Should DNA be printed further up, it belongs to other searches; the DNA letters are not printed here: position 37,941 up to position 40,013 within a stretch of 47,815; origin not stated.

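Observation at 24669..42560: Low-G+C island of about 18 kb: a split Na+-translocating biotin decarboxylase wired to a crotonyl-CoA-to-acetyl-CoA module, two CoA-transferases, a TTT transporter, LysR and its own BirA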

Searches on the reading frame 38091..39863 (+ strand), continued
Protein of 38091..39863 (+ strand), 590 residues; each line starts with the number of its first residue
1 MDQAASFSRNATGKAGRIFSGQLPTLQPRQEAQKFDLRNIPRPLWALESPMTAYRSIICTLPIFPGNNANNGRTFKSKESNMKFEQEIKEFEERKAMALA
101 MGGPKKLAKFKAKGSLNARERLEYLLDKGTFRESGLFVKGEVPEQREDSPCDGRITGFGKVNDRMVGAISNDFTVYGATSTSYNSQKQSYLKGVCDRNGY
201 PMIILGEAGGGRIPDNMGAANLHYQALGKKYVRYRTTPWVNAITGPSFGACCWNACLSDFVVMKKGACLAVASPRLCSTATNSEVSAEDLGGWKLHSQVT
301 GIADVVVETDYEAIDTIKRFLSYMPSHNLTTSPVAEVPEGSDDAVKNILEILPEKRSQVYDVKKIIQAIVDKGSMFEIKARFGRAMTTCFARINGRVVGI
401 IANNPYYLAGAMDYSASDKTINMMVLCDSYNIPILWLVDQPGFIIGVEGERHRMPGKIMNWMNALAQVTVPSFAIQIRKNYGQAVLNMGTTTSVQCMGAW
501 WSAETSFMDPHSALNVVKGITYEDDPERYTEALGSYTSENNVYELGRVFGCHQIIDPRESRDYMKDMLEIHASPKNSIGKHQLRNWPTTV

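Call 63: search_solved_structures(query=L020:8830-9984:+, max_evalue=1e-30)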
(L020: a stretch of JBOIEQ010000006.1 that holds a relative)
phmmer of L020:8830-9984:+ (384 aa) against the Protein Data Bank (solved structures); distinct sequences matched with E-value up to 1e-30: 77 (the best 60 are shown).
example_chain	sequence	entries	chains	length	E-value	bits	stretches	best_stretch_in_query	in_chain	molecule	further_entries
5ol2_C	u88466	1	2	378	9.7e-90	304.5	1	6-380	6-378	Acyl-CoA dehydrogenase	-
6fah_C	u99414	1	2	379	3.7e-88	299.3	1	18-380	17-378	Caffeyl-CoA reductase-Etf complex subunit CarC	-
8i4p_A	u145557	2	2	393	2.8e-87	296.4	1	2-383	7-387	Acyl-CoA dehydrogenase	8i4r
7w0j_A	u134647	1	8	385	1.7e-86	293.9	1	2-380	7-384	Acyl-CoA dehydrogenase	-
2dvl_A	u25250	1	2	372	8.7e-86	291.5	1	5-379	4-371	Acyl-CoA dehydrogenase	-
5lnx_A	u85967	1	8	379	1e-84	288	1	8-379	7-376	Acyl-CoA dehydrogenase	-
1ukw_A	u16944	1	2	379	1.2e-84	287.9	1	11-379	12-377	acyl-CoA dehydrogenase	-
4n5f_A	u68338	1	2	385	1.3e-83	284.3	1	5-378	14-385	Putative acyl-CoA dehydrogenase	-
2jif_A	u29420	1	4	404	7.3e-83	281.9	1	9-377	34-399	SHORT/BRANCHED CHAIN SPECIFIC ACYL-COA DEHYDROGENASE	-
4u83_A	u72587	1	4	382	3.9e-82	279.5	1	11-377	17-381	Acyl-CoA dehydrogenase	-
3pfd_A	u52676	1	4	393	1.9e-81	277.2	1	9-379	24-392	Acyl-CoA dehydrogenase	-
7y0a_A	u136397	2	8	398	3.5e-81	276.4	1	6-381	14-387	Short-chain specific acyl-CoA dehydrogenase, mitochondrial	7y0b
8sgs_A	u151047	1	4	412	4e-81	276.2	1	6-381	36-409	Short-chain specific acyl-CoA dehydrogenase, mitochondrial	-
9jq4_A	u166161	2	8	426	1.1e-80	274.8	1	10-377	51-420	Isovaleryl-CoA dehydrogenase, mitochondrial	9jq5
2vig_A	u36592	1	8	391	2e-80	273.9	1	6-381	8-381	SHORT-CHAIN SPECIFIC ACYL-COA DEHYDROGENASE,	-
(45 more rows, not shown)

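Call 70: find_encoding_contigs(protein=P0007, flank=10000, max_places=1)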
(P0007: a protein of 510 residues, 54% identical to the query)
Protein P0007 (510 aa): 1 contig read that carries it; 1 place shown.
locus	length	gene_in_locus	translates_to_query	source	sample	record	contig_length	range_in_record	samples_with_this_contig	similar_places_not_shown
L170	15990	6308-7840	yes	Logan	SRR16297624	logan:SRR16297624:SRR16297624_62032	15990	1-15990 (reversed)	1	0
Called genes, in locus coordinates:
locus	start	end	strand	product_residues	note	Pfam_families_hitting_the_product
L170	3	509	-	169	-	?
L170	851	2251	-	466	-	PF00989:PAS (weak), PF08448:PAS_4 (faint), PF13188:PAS_8 (weak), PF00158:Sigma54_activat, PF01078:Mg_chelatase (weak), PF14532:Sigma54_activ_2, PF25601:AAA_lid_14, PF02954:HTH_8, +1 more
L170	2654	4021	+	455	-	PF00289:Biotin_carb_N, PF08443:RimK (faint), PF02222:ATP-grasp (weak), PF02786:CPSase_L_D2, PF07478:Dala_Dala_lig_C, PF02785:Biotin_carb_C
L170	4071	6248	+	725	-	PF13549:ATP-grasp_5, PF13380:CoA_binding_2, PF13607:Succ_CoA_lig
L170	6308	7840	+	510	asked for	PF01039:Carboxyl_trans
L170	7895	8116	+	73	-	PF00364:Biotin_lipoyl, PF25917:BSH_RND (weak), PF25973:BSH_CzcB (weak), PF25984:BSH_YknX (faint)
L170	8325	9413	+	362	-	PF03480:DctP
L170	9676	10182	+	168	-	PF04290:DctQ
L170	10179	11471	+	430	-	PF06808:DctM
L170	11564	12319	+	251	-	PF00378:ECH_1, PF16113:ECH_2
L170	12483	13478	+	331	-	PF13593:SBF_like, PF01758:SBF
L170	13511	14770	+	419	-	PF04165:DUF401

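Call 71: find_encoding_contigs(protein=P0005, flank=10000, max_places=1)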
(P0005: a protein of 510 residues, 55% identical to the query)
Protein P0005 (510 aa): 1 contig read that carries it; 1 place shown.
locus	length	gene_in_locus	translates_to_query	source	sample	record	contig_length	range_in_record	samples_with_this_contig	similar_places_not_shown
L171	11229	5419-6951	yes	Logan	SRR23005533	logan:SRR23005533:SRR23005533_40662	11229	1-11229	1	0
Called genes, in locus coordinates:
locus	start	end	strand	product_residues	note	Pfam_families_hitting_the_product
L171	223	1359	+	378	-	PF03480:DctP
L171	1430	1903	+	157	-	PF04290:DctQ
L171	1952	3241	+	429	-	PF06808:DctM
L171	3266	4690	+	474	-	PF02629:CoA_binding, PF13380:CoA_binding_2, PF13607:Succ_CoA_lig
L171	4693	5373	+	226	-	PF13549:ATP-grasp_5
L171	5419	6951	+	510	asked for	PF01039:Carboxyl_trans, PF03255:ACCA (faint)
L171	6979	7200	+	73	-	PF00364:Biotin_lipoyl, PF05896:NQRA_N (weak), PF25917:BSH_RND, PF25973:BSH_CzcB (weak), PF25984:BSH_YknX (faint), PF25997:BSH_YhbJ (faint), PF26077:BSH_Fcp1 (faint), PF25919:BSH_CusB (faint)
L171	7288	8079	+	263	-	PF00392:GntR, PF08279:HTH_11 (faint), PF07702:UTRA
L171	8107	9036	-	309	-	PF00126:HTH_1, PF03466:LysR_substrate, PF12727:PBP_like (weak)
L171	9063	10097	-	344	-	PF03601:Cons_hypoth698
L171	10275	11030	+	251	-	PF01925:TauE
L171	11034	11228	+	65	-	?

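Call 72: find_encoding_contigs(protein=P0010, flank=10000, max_places=1)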
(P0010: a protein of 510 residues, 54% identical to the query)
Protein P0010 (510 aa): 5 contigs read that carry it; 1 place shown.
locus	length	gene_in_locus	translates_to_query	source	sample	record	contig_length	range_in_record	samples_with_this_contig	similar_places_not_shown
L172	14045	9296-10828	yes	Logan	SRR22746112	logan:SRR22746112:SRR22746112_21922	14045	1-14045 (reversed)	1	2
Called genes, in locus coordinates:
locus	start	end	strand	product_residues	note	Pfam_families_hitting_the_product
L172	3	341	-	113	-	?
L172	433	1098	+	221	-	PF01314:AFOR_C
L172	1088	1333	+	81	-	-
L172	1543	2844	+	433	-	PF02550:AcetylCoA_hydro, PF13336:AcetylCoA_hyd_C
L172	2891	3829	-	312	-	PF00126:HTH_1, PF03466:LysR_substrate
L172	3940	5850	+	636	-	PF06808:DctM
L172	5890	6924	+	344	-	PF12974:Phosphonate-bd, PF16868:NMT1_3, PF09084:NMT1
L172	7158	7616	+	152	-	-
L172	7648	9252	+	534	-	PF01039:Carboxyl_trans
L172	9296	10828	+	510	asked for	PF01039:Carboxyl_trans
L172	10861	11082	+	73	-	PF00364:Biotin_lipoyl, PF01597:GCV_H (faint), PF25917:BSH_RND, PF25919:BSH_CusB (faint), PF25973:BSH_CzcB (faint), PF25997:BSH_YhbJ (weak), PF25984:BSH_YknX (faint)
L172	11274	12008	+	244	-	PF07690:MFS_1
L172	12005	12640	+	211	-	PF07690:MFS_1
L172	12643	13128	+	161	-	PF11136:DUF2889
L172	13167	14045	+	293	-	?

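Call 75: search_protein_families(library=pfam, proteins=[L141:5455-6282:-, L070:11550-12278:+, L032:14292-15419:-, L151:11678-12553:-, L032:13215-13760:-, L107:12639-13808:+, L115:1861-2613:+, L028:6134-7267:+, L062:2773-3309:+, L047:3441-4685:+], max_evalue=0.00001)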
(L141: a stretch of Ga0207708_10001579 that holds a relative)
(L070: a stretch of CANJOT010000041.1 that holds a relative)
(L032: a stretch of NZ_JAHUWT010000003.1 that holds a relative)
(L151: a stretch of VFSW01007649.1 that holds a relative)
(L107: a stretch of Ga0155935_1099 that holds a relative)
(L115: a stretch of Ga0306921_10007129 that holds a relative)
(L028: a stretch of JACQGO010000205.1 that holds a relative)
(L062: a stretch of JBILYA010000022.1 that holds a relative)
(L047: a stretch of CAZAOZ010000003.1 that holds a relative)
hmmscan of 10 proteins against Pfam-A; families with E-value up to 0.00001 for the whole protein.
L141:5455-6282:- (275 aa): 0 families

L070:11550-12278:+ (242 aa): 1 family
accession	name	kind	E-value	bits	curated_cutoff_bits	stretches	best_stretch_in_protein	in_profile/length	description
PF13549.11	ATP-grasp_5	-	1e-60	205.3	27.6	1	17-235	5-221/221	ATP-grasp domain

L032:14292-15419:- (375 aa): 0 families

L151:11678-12553:- (291 aa): 3 families
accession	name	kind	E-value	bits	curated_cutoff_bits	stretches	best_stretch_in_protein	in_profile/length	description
PF13561.12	adh_short_C2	-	8.4e-50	170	27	1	57-287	1-235/236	Enoyl-(Acyl carrier protein) reductase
PF00106.31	adh_short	-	1.6e-44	152.1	26.6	1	51-240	1-189/195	short chain dehydrogenase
PF08659.16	KR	-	3.3e-07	30.8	22.6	1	53-216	3-165/180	KR domain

L032:13215-13760:- (181 aa): 0 families

L107:12639-13808:+ (389 aa): 2 families
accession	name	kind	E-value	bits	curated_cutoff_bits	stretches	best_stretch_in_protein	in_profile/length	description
PF13378.12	MR_MLE_C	-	6e-36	124.6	29.4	1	161-380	2-218/219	Enolase C-terminal domain-like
PF02746.21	MR_MLE_N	-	4.4e-16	59.6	22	1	47-140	27-117/117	Mandelate racemase / muconate lactonizing enzyme, N-terminal domain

L115:1861-2613:+ (250 aa): 2 families
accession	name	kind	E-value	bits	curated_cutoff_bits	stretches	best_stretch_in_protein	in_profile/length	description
PF00392.27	GntR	-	2.5e-16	59.5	27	1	31-91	3-64/64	Bacterial regulatory proteins, gntR family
PF07729.17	FCD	-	5.7e-13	49.8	24.3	1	101-218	1-120/125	FCD domain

L028:6134-7267:+ (377 aa): 2 families
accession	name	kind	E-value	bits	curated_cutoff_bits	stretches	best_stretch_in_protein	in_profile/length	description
PF13378.12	MR_MLE_C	-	2.2e-45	155.5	29.4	1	156-366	2-216/219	Enolase C-terminal domain-like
PF02746.21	MR_MLE_N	-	7.8e-18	65.2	22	1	25-136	10-117/117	Mandelate racemase / muconate lactonizing enzyme, N-terminal domain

L062:2773-3309:+ (178 aa): 2 families
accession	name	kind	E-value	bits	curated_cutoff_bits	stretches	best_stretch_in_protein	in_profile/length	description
PF07883.17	Cupin_2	-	4.5e-14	52.4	27.2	1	71-135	6-69/70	Cupin domain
PF02311.25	AraC_binding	-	2.3e-08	34.3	21.1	1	72-126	12-66/135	AraC-like ligand binding domain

L047:3441-4685:+ (414 aa): 1 family
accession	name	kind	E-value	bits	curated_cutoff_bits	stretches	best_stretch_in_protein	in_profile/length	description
PF04412.18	AcnX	-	6.2e-116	387.8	31.5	1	1-405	1-400/400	Aconitase X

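Call 76: search_protein_families(library=pfam, proteins=[L105:8946-9911:-, L047:1518-2867:+, L068:3068-4102:+, L026:4422-5261:-, L071:15897-16949:+, L058:2421-3401:-, L060:2756-3844:+, L016:18805-20226:+, L128:2430-2906:+, L103:1604-1999:+], max_evalue=0.00001)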
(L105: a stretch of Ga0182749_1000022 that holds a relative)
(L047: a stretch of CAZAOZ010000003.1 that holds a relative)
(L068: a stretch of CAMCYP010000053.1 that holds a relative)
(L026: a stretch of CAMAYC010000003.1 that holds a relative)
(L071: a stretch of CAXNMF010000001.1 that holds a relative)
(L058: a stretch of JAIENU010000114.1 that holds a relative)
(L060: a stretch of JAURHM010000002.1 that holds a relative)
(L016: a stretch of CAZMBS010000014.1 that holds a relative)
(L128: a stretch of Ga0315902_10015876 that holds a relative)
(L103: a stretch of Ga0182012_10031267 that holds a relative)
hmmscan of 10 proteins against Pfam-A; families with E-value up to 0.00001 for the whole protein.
L105:8946-9911:- (321 aa): 2 families
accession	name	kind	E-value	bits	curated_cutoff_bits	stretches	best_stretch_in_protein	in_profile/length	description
PF01978.25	TrmB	-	2.2e-21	75.9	25.6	1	38-104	1-67/68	Sugar-specific transcriptional regulator TrmB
PF11495.14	Regulator_TrmB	-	6.4e-07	29.3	22.2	1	138-196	2-62/233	Archaeal transcriptional regulator TrmB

L047:1518-2867:+ (449 aa): 2 families
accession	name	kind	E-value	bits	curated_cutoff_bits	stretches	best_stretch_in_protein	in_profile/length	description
PF01979.26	Amidohydro_1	-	5.8e-42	144.6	25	1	66-423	1-344/345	Amidohydrolase family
PF07969.17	Amidohydro_3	-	9.7e-14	52.1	29.7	1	220-423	256-470/472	Amidohydrolase family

L068:3068-4102:+ (344 aa): 1 family
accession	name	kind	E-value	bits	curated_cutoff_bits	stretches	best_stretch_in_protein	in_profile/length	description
PF00274.25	Glycolytic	-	5.5e-147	489.5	22.2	1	5-341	1-337/349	Fructose-bisphosphate aldolase class-I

L026:4422-5261:- (279 aa): 2 families
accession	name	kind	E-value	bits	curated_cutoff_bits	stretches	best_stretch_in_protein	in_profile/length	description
PF00005.33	ABC_tran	-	6.8e-29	101.7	25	1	45-186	2-136/137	ABC transporter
PF13304.12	AAA_21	-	6.1e-06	26.9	27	0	56-81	1-31/304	AAA domain, putative AbiEii toxin, Type IV TA system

L071:15897-16949:+ (350 aa): 1 family
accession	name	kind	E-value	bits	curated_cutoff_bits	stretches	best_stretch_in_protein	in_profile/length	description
PF09982.15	LpxR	-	5.6e-75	252.7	26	1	22-331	4-307/323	Outer membrane protein LpxR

L058:2421-3401:- (326 aa): 0 families

L060:2756-3844:+ (362 aa): 2 families
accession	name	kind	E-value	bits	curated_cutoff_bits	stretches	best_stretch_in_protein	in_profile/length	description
PF02492.25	cobW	-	6e-47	160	20.7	1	4-185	1-179/180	CobW/HypB/UreG, nucleotide-binding domain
PF07683.19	CobW_C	-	7.7e-19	67.8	22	1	241-330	1-91/94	Cobalamin synthesis protein cobW C-terminal domain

L016:18805-20226:+ (473 aa): 2 families
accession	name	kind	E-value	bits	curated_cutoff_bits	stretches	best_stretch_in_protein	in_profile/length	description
PF03972.19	MmgE_PrpD_N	-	5.2e-81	271.9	32.1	1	14-251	2-240/244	MmgE/PrpD N-terminal domain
PF19305.4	MmgE_PrpD_C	-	2e-37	129.1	32.1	1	273-436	1-172/173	MmgE/PrpD C-terminal domain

L128:2430-2906:+ (158 aa): 1 family
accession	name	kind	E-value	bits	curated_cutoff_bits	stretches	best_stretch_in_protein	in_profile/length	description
PF01989.23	AcnX_swivel_put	-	1.2e-20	73.5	27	1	36-114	1-79/80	Aconitase X swivel domain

L103:1604-1999:+ (131 aa): 0 families

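Call 95: search_dna_similar(query=window:38334-39863:+, collection=plasmids, mode=protein, max_rows=15, max_evalue=1e-50)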
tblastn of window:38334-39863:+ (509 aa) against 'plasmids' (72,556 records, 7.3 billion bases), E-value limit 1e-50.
Records with a match: 345; places in all: 395; records where one place covers at least 80% of the query: 343.
Best place of each record, by identity: <60% 345.
By first word of the organism name: Streptomyces 137; Sinorhizobium 79; Azospirillum 13; Rhodococcus 12; Ensifer 9; Shinella 7; Mesorhizobium 6; Paracoccus 5; Bartonella 5; Agrobacterium 5; and 44 more.
By predicted mobility (MOB-suite, as given by PLSDB): non-mobilizable 220; mobilizable 91; conjugative 34.
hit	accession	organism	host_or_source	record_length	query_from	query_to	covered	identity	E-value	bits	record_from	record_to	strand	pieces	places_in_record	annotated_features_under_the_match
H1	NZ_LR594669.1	Variovorax sp. SRS16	linuron-contaminated soil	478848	1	508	100%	50.3%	4e-160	510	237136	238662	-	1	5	carboxyl transferase domain-containing protein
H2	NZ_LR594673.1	Variovorax sp. PBL-E5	linuron-contaminated soil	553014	1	508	100%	50.3%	4e-160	510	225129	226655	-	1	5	carboxyl transferase domain-containing protein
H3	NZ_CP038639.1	Cupriavidus oxalaticus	whole organism,sewage sludge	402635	1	508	100%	48.7%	3e-167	531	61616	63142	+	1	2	carboxyl transferase domain-containing protein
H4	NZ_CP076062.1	Cupriavidus sp. EM10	Pure-cultured cell,sewage water sludge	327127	1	508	100%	48.3%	1e-166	529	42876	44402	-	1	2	carboxyl transferase domain-containing protein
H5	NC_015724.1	Cupriavidus necator N-1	soil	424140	1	508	100%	48.3%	2e-165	526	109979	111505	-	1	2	carboxyl transferase domain-containing protein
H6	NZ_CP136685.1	Sulfitobacter sp. LC.270.F.C4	Macrocystis pyrifera gametophyte,Whole ...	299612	1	508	100%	44.4%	3e-136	442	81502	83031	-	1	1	carboxyl transferase domain-containing protein | enolase C-terminal domain-like protein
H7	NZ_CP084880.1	Natrinema halophilum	pure culture,salt mine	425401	21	489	92%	34.4%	6e-76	268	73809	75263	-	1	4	carboxyl transferase domain-containing protein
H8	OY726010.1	Phocaeicola massiliensis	-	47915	1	506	99%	31.4%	8e-76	267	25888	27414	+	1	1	record has no annotation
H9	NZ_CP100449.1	Halomarina sp. BCD28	cell culture,sediment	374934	5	488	95%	32.7%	9e-71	252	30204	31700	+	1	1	carboxyl transferase domain-containing protein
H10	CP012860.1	Persicobacter sp. JZB09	cell culture,soil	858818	5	506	99%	31.5%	6e-74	261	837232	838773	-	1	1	record has no annotation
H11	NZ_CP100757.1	Natrinema gelatinilyticum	marine sediment,sediment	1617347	1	488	96%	32.3%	3e-72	257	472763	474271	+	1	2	record has no annotation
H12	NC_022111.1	Prevotella sp. oral taxon 299 str. F0039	Homo sapiens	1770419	5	480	94%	33.0%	7e-76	267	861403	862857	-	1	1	none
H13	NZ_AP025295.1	Persicobacter psychrovividus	-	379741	5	506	99%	31.1%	3e-72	256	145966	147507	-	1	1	acyl-CoA carboxylase subunit beta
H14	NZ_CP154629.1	Acetoanaerobium noterae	cell culture,Sludge of a digestion ...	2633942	2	458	90%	34.0%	1e-77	272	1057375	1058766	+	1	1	none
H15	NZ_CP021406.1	Pacificitalea manganoxidans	cell culture,sediment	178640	1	497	98%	31.1%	1e-61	226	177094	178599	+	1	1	acyl-CoA carboxylase subunit beta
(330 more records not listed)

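Call 96: get_annotated_region(hit=H5, flank=9000)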
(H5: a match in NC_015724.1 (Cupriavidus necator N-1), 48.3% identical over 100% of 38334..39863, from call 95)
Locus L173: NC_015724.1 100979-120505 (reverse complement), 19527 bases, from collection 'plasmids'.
description: Cupriavidus necator N-1 plasmid pBB2, complete sequence
organism: Cupriavidus necator N-1 (NCBI taxid 1042878)
taxonomy: Bacteria; Pseudomonadota; Betaproteobacteria; Burkholderiales; Burkholderiaceae; Cupriavidus; Cupriavidus necator; Cupriavidus necator N-1
host: -; source: soil; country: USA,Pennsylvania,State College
typing (MOB-suite, as given by PLSDB): non-mobilizable; mating-pair formation MPF_T
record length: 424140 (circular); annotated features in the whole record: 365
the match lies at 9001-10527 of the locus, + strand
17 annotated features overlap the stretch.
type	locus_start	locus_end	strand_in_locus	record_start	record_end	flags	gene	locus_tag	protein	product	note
CDS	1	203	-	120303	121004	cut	-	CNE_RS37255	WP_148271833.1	hypothetical protein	-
CDS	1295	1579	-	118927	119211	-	-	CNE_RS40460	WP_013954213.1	phage integrase N-terminal SAM-like domain-containing protein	GO:0015074 - DNA integration [Evidence IEA]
CDS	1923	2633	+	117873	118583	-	-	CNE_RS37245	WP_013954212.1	GntR family transcriptional regulator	-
CDS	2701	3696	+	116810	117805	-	-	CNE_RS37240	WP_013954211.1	tripartite tricarboxylate transporter substrate binding protein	-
CDS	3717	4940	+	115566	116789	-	-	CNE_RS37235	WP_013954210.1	CaiB/BaiF CoA-transferase family protein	-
CDS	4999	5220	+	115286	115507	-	-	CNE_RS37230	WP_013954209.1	biotin/lipoyl-binding carrier protein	-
CDS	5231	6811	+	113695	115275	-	-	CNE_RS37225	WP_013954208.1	carboxyl transferase domain-containing protein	-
CDS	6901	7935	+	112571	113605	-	-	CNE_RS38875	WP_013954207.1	MaoC family dehydratase N-terminal domain-containing protein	-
CDS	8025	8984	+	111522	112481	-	-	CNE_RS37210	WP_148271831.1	tripartite tricarboxylate transporter substrate-binding protein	-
CDS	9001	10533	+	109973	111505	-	-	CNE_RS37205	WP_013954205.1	carboxyl transferase domain-containing protein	-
CDS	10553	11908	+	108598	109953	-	-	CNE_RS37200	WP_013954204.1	biotin carboxylase N-terminal domain-containing protein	-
CDS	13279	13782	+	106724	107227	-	-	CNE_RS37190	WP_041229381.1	ProQ/FinO family protein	-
CDS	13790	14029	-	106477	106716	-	-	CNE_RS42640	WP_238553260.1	XRE family transcriptional regulator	-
CDS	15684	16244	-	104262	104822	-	-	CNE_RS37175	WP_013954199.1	SDR family oxidoreductase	-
CDS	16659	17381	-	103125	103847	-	-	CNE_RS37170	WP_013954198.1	DUF6081 family protein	-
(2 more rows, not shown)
